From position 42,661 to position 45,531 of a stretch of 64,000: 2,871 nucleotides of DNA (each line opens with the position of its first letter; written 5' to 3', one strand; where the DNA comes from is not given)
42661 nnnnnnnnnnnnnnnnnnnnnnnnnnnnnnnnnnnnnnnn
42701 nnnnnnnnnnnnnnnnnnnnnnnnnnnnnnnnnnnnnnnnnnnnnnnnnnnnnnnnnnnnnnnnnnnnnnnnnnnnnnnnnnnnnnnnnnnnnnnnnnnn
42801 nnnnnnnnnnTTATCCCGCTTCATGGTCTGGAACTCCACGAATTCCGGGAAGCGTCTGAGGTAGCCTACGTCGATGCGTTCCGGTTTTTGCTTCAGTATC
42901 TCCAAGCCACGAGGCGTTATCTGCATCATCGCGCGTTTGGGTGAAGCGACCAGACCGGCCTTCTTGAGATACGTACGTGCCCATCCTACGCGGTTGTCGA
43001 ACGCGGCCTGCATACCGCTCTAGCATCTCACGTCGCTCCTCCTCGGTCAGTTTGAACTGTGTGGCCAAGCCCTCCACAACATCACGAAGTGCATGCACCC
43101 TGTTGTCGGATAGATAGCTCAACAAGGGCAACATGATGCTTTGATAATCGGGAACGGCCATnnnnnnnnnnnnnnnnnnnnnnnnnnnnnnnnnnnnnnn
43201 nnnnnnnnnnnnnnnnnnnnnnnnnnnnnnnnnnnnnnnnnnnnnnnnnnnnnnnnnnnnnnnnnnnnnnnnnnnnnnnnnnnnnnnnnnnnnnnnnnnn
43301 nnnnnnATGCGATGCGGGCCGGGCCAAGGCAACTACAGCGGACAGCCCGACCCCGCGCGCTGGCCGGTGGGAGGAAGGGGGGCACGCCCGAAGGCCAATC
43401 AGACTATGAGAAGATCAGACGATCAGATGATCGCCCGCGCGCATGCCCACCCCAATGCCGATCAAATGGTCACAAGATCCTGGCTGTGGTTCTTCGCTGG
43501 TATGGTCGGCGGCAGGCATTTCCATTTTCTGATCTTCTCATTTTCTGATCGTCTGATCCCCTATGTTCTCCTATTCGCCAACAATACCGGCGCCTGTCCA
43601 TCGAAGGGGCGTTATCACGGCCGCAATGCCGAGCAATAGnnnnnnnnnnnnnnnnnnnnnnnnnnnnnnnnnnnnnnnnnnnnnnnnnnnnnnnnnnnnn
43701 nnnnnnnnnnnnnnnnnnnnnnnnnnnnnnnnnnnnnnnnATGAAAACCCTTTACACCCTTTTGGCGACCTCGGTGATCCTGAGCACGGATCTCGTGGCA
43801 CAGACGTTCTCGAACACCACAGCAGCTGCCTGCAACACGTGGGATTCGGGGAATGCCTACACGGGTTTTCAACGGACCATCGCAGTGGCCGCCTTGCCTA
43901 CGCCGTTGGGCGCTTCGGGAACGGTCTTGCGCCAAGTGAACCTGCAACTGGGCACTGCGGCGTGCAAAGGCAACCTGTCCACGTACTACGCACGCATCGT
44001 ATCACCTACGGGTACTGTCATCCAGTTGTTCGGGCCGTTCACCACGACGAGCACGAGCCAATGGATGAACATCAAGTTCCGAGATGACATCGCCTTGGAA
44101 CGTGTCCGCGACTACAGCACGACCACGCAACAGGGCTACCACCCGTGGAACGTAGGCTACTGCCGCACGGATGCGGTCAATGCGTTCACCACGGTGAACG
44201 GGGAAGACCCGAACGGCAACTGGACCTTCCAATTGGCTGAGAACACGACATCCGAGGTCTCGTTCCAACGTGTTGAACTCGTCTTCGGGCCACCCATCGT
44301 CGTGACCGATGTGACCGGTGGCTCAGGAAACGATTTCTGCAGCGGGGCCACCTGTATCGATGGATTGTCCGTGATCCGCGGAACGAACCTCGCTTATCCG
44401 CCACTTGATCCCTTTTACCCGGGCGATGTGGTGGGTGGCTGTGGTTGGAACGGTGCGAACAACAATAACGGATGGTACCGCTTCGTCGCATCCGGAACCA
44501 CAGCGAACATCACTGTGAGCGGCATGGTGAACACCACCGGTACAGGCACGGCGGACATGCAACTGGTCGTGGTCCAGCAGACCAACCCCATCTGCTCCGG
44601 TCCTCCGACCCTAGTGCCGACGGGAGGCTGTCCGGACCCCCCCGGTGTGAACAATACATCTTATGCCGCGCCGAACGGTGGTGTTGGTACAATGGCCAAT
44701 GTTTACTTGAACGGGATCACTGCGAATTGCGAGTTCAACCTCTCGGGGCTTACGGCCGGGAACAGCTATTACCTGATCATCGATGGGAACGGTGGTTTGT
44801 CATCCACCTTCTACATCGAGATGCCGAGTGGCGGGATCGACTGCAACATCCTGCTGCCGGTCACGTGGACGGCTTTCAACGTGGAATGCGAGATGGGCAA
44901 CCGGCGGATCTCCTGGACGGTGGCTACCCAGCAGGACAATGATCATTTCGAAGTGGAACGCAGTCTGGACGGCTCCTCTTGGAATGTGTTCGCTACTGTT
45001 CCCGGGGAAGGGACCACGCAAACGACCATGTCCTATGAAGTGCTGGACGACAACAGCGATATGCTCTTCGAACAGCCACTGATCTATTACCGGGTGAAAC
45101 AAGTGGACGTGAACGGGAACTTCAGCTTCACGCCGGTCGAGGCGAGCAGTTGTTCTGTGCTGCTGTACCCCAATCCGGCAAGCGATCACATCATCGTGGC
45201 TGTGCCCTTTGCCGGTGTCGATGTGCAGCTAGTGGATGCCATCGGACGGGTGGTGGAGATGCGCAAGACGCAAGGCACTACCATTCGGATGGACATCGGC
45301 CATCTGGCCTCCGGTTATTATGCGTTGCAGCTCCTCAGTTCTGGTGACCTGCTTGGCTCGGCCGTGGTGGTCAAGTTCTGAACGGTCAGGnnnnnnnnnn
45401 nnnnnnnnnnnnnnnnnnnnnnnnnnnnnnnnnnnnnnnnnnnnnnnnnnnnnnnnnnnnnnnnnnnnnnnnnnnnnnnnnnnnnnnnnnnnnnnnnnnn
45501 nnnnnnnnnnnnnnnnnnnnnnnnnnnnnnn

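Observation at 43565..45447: T9SS cargo gene flanked by two copies of the dinB 3' terminus that differ only by synonymous changes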

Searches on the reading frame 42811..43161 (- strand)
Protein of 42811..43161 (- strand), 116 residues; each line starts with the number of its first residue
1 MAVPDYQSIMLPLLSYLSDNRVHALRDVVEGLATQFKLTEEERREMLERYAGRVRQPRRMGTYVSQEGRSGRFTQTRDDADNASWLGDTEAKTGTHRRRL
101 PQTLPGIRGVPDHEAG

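Call 8: search_protein_families(library=pfam, proteins=[window:42811-43161:-], max_evalue=0.01)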
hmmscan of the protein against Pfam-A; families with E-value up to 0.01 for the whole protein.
window:42811-43161:- (116 aa): 1 family
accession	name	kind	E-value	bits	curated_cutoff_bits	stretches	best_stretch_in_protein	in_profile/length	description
PF14338.12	Mrr_N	-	7.6e-10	39.2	29.5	1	6-49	1-44/87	Mrr N-terminal domain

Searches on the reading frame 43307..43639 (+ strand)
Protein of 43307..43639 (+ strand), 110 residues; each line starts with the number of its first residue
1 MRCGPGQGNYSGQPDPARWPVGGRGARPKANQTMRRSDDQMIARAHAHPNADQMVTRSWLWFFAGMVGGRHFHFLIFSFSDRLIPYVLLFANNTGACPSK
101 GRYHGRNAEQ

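Call 8: search_protein_families(library=pfam, proteins=[window:43307-43639:+], max_evalue=0.01)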
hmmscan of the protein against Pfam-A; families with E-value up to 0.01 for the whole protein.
window:43307-43639:+ (110 aa): 0 families

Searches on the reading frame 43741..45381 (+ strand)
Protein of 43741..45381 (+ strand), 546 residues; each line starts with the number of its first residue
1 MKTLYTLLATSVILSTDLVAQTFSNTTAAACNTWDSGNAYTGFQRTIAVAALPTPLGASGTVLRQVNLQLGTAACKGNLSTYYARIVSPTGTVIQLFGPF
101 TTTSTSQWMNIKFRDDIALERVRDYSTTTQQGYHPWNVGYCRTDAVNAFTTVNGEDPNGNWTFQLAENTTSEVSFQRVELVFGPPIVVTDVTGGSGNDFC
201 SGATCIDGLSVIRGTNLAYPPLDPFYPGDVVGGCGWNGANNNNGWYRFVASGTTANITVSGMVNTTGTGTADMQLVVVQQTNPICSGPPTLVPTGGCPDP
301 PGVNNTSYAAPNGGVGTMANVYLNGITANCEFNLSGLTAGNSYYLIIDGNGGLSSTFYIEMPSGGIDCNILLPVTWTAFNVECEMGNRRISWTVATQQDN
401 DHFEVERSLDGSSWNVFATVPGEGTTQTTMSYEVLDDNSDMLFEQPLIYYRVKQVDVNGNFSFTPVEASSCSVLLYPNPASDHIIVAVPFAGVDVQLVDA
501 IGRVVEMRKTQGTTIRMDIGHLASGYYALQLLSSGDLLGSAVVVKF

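Call 8: search_protein_families(library=pfam, proteins=[window:43741-45381:+], max_evalue=0.01)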
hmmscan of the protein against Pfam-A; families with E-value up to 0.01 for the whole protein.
window:43741-45381:+ (546 aa): 1 family
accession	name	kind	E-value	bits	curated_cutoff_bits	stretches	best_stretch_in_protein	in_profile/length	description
PF18962.6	Por_Secre_tail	-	1.7e-08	35.1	27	1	475-535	1-66/75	Secretion system C-terminal sorting domain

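Call 11: find_encoding_contigs(protein=window:43741-45381:+, flank=10000, max_places=10)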
Protein window:43741-45381:+ (546 aa): no gene with exactly this product is on record in the collection.
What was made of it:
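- Tried and rejected: Exact look-up of the T9SS protein in public assemblies: nothing on record (call 11).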

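Call 31: find_related_loci(query=window:43741-45381:+, collection=metagenome_contigs, flank=6000)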
Query window:43741-45381:+ (546 aa) in metagenome_contigs; peptide patterns used: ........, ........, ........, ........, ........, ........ (x = any residue, [..] = any of these).
307 stretches matched a pattern; 18 encode a relative of the query (tblastn E <= 1e-3); 18 distinct loci.
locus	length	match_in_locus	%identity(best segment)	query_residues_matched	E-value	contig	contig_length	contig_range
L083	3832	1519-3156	92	1-546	0e+0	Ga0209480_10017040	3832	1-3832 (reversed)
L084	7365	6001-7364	96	1-543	0e+0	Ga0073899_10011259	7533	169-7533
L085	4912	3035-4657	48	1-527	2e-151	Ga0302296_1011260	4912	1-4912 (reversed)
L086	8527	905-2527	48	1-527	4e-149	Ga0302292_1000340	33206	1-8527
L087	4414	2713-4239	49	21-527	1e-148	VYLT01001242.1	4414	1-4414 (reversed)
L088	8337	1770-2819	61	18-368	1e-142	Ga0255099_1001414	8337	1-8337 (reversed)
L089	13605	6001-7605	42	10-538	6e-133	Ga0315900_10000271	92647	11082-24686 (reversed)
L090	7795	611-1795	52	1-386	4e-125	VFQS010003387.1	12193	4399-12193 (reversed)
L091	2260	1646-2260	94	1-205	2e-131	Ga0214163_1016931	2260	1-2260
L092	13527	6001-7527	44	23-529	7e-135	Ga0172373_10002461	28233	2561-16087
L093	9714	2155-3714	50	12-536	6e-165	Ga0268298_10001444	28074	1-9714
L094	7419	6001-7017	52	21-361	1e-104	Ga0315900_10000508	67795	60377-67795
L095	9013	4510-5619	47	2-364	7e-101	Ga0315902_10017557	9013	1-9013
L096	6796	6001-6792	48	1-263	3e-81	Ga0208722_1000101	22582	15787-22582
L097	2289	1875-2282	55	20-149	1e-43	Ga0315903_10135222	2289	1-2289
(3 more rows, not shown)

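Call 40: search_protein_families(library=pfam, proteins=[window:43741-45381:+], max_evalue=1)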
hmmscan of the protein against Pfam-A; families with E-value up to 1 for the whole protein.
window:43741-45381:+ (546 aa): 2 families
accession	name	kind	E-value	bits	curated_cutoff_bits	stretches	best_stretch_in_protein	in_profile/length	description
PF18962.6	Por_Secre_tail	-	1.7e-08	35.1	27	1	475-535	1-66/75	Secretion system C-terminal sorting domain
PF08846.15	DUF1816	-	0.13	12.7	27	1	83-128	9-54/65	Domain of unknown function (DUF1816)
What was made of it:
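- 43741..45381 (+): Inserted cargo: one T9SS-secreted protein gene (546 aa), convergent with dinB. GC3 is 0.73, against 0.88-0.91 in neighbouring core genes. Por_Secre_tail 1.7e-8 is the only significant Pfam domain (calls 8, 40).
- Checked: The 'P-domain' label is not supported by Pfam even at E <= 1 (calls 8, 40).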

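Call 49: find_homologous_proteins(query=window:43741-45381:+, max_evalue=1e-20)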
Query window:43741-45381:+ (546 aa): 78 proteins with E <= 1e-20 among 8000 candidates.
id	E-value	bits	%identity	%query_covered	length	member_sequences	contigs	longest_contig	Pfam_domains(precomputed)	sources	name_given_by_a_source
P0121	0.0e+0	1143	91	100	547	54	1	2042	PF18962.8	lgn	-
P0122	2.3e-277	939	75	98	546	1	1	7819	PF18962.8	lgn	-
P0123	7.4e-277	937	75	98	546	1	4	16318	PF18962.8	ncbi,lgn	-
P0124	1.9e-272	923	80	92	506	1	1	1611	PF18962.8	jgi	jgi:hypothetical protein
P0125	6.1e-263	891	70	99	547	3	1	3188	PF18962.8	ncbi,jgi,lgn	jgi:hypothetical protein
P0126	3.5e-258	876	69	100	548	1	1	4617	PF18962.8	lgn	-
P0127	2.2e-257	873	72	94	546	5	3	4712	PF18962.8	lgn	-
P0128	6.7e-257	871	72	97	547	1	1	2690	PF18962.8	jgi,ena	-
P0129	1.3e-255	867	70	96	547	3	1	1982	PF18962.8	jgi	jgi:hypothetical protein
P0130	8.9e-255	864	68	100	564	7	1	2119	PF18962.8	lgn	-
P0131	2.3e-248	843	66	100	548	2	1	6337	PF18962.8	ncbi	-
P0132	3.3e-192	658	57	96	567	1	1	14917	PF18962.8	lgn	-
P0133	1.4e-180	620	53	98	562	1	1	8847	PF18962.8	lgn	-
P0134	5.0e-175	601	53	98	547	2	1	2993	PF18962.8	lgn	-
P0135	1.4e-174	600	52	98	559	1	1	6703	PF18962.8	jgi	jgi:hypothetical protein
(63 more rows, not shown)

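Call 50: find_encoding_contigs(protein=P0123, flank=6000, max_places=4)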
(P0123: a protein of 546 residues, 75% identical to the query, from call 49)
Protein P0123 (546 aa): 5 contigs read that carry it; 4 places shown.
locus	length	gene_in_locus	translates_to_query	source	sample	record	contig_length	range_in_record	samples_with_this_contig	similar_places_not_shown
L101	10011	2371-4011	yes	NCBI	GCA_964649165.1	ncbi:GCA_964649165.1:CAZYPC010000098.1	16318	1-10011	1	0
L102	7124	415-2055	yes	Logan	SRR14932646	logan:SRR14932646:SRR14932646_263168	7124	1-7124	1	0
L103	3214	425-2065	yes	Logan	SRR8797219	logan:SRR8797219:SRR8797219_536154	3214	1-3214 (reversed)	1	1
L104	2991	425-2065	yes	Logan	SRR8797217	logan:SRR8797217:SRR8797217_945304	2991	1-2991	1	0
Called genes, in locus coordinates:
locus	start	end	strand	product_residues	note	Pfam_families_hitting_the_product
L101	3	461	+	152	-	?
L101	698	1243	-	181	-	PF07883:Cupin_2, PF02311:AraC_binding (weak)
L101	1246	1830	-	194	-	PF00440:TetR_N, PF16925:TetR_C_13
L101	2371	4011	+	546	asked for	PF18962:Por_Secre_tail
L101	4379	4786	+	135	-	PF13564:DoxX_2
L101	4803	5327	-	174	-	PF00027:cNMP_binding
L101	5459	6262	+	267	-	PF04542:Sigma70_r2, PF08281:Sigma70_r4_2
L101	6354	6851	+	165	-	PF10604:Polyketide_cyc2, PF08327:AHSA1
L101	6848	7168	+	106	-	-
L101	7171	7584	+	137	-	PF21619:DUF6855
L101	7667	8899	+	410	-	-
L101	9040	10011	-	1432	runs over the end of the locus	PF20009:GEVED, PF19408:PKD_6 (weak), PF18962:Por_Secre_tail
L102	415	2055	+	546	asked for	PF18962:Por_Secre_tail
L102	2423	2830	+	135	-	PF13564:DoxX_2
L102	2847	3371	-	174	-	PF00027:cNMP_binding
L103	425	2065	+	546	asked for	PF18962:Por_Secre_tail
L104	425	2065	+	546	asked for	PF18962:Por_Secre_tail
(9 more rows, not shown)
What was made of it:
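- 43741..45381 (+): A 75%-identical homologue sits in an unrelated context in L101 (call 50).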

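Call 51: find_encoding_contigs(protein=P0131, flank=6000, max_places=3)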
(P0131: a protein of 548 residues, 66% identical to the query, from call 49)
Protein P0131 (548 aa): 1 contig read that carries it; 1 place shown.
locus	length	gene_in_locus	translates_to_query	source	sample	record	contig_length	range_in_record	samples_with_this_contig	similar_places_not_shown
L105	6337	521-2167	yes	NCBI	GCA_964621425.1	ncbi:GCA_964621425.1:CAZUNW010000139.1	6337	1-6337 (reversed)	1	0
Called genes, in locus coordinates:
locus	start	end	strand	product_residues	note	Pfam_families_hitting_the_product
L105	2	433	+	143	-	?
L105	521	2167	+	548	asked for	PF18962:Por_Secre_tail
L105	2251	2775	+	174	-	-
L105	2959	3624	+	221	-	-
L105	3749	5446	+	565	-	PF18962:Por_Secre_tail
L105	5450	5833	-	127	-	PF04120:Iron_permease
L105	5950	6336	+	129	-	?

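Call 52: find_encoding_contigs(protein=P0132, flank=6000, max_places=3)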
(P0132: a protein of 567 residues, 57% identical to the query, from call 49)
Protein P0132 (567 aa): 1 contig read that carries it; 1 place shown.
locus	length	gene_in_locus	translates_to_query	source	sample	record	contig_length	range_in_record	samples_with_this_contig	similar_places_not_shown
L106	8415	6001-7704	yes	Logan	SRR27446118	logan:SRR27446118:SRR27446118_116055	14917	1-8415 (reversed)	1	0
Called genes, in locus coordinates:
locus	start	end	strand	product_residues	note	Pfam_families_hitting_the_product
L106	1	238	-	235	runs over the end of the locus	-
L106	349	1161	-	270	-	PF06280:fn3_5 (faint)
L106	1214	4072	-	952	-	PF17210:SdrD_B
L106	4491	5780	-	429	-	PF00875:DNA_photolyase, PF03441:FAD_binding_7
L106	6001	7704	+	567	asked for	PF18962:Por_Secre_tail (weak)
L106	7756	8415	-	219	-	?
